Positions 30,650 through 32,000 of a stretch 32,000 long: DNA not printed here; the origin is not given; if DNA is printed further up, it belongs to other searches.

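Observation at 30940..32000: The megasynthase ends in an acyl-ACP-reductase (AAR)-like domain instead of a TE or SDR-type R domain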

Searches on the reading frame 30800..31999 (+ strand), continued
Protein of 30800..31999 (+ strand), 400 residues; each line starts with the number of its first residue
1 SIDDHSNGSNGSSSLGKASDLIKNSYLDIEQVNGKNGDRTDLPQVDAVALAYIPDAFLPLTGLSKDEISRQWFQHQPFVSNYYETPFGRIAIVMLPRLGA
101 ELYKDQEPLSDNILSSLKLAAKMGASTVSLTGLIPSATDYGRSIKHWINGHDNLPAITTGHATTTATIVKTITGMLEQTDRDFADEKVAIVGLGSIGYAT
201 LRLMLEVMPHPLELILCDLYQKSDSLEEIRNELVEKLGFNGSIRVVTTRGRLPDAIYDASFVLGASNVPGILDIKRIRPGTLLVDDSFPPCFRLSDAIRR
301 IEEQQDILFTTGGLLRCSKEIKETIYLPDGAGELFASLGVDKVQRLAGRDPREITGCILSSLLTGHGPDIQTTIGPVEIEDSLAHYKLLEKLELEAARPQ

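Call 54: search_protein_representatives(protein=window:30887-31999:+)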
Query: 371 residues. Proteins with E-value up to 0.001 (for the whole library): 922; up to 1e-10: 674; up to 1e-30: 478. The best 150 are listed.
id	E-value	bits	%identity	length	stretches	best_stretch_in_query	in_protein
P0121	2.7e-235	796.6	96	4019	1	1-371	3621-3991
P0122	3.2e-155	533.1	64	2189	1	4-369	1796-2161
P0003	1.3e-115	402.8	51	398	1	11-365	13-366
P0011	4.0e-98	345.3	46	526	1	12-368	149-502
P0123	6.1e-98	344.7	45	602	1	12-368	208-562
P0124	2.6e-96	339.4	47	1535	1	13-368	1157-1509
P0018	1.9e-95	336.5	46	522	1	13-368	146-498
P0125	4.1e-95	335.4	46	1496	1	12-368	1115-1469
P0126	1.0e-94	334.1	48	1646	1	14-368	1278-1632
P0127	2.2e-94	333.0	47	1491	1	13-368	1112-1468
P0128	3.4e-94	332.4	47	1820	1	13-368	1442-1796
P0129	1.6e-93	330.2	47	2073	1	14-368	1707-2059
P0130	4.3e-93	328.7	48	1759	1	13-370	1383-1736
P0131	3.8e-92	325.7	45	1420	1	13-369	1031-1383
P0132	8.0e-92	324.6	44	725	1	14-368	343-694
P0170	8.2e-85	301.5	43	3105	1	12-369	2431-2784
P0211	2.6e-78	280.1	43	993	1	10-369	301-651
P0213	7.0e-78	278.7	46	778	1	58-368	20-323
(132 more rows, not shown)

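Call 55: search_protein_families(library=pfam, proteins=[P0211, P0213, P0170], max_evalue=0.0001)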
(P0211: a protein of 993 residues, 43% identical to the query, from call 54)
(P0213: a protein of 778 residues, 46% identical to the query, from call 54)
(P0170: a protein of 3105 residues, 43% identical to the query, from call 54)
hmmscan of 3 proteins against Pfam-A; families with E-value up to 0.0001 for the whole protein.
P0211 (993 aa): 3 families
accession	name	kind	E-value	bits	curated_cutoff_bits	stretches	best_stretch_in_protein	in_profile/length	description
PF00975.26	Thioesterase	-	9.4e-31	108.2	26.4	1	730-974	2-221/226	Thioesterase domain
PF00550.31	PP-binding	-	1.8e-14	54.2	20.8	1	188-248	2-64/67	Phosphopantetheine attachment site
PF13193.12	AMP-binding_C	-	1.7e-12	48.5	24.5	1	83-158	1-76/76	AMP-binding enzyme C-terminal domain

P0213 (778 aa): 4 families
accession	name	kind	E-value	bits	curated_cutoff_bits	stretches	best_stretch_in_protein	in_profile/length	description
PF07993.18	NAD_binding_4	-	5.5e-67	226.1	20.1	1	396-630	1-257/258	Male sterility protein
PF01370.27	Epimerase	-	9.2e-18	65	20.9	1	394-585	1-173/240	NAD dependent epimerase/dehydratase family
PF01073.25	3Beta_HSD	-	2.2e-09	37.2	22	1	396-572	2-163/280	3-beta hydroxysteroid dehydrogenase/isomerase family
PF03435.24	Sacchrp_dh_NADP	-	9e-05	23.3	25.1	0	394-456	1-65/129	Saccharopine dehydrogenase NADP binding domain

P0170 (3105 aa): 5 families
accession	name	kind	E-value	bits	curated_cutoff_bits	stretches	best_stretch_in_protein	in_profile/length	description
PF00501.34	AMP-binding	-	3.1e-251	833.2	29.9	3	49-391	2-383/384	AMP-binding enzyme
PF00668.25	Condensation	-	3.8e-114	382.3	30.6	1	1334-1782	2-456/456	Condensation domain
PF00550.31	PP-binding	-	1.9e-52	175.8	20.8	3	1248-1313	2-67/67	Phosphopantetheine attachment site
PF13193.12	AMP-binding_C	-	4.3e-40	136.9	24.5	3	451-524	1-76/76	AMP-binding enzyme C-terminal domain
PF00975.26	Thioesterase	-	7.7e-33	115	26.4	1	2844-2983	2-141/226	Thioesterase domain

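Call 56: search_solved_structures(query=L001:11226-12344:+, max_evalue=0.01)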
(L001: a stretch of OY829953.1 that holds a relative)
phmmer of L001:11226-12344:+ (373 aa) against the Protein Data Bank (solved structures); distinct sequences matched with E-value up to 0.01: 2.
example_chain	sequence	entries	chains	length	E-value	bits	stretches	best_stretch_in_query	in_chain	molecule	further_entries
2zq5_A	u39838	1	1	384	2.5e-09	40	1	198-344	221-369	Putative uncharacterized protein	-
2z6v_A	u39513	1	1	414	0.0026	20.3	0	68-316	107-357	Putative uncharacterized protein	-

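Call 62: find_encoding_contigs(protein=P0007, flank=6000, max_places=2)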
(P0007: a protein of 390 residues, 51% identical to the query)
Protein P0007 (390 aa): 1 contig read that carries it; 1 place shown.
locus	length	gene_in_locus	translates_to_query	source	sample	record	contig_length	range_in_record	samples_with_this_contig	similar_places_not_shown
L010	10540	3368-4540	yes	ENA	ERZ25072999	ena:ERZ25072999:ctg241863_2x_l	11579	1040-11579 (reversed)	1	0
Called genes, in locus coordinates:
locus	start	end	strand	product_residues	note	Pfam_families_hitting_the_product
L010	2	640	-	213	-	?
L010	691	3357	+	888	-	PF00668:Condensation, PF00501:AMP-binding, PF13193:AMP-binding_C, PF00550:PP-binding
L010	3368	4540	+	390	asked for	-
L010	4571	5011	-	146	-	PF01850:PIN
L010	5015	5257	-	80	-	-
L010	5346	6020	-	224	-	-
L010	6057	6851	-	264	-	-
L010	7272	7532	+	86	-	-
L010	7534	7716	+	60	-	-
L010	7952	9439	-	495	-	PF07394:DUF1501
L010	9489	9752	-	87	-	-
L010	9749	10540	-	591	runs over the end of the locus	PF03190:Thioredox_DsbH, PF07221:GlcNAc_2-epim (faint), PF07470:Glyco_hydro_88 (faint)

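Call 63: find_encoding_contigs(protein=P0005, flank=6000, max_places=2)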
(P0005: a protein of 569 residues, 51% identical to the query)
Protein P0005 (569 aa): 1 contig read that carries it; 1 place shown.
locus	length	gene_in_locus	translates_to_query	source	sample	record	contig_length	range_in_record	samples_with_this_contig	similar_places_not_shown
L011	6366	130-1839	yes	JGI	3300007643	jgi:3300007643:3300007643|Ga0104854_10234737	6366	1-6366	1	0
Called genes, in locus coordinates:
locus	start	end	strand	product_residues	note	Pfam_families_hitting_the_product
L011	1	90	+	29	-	?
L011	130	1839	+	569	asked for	PF13193:AMP-binding_C (weak), PF00550:PP-binding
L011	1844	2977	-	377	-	-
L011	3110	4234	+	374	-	PF04851:ResIII (weak), PF00270:DEAD, PF00271:Helicase_C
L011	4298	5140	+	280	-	PF03741:TerC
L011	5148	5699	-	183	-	PF00226:DnaJ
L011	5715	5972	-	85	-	PF01521:Fe-S_biosyn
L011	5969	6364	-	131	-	?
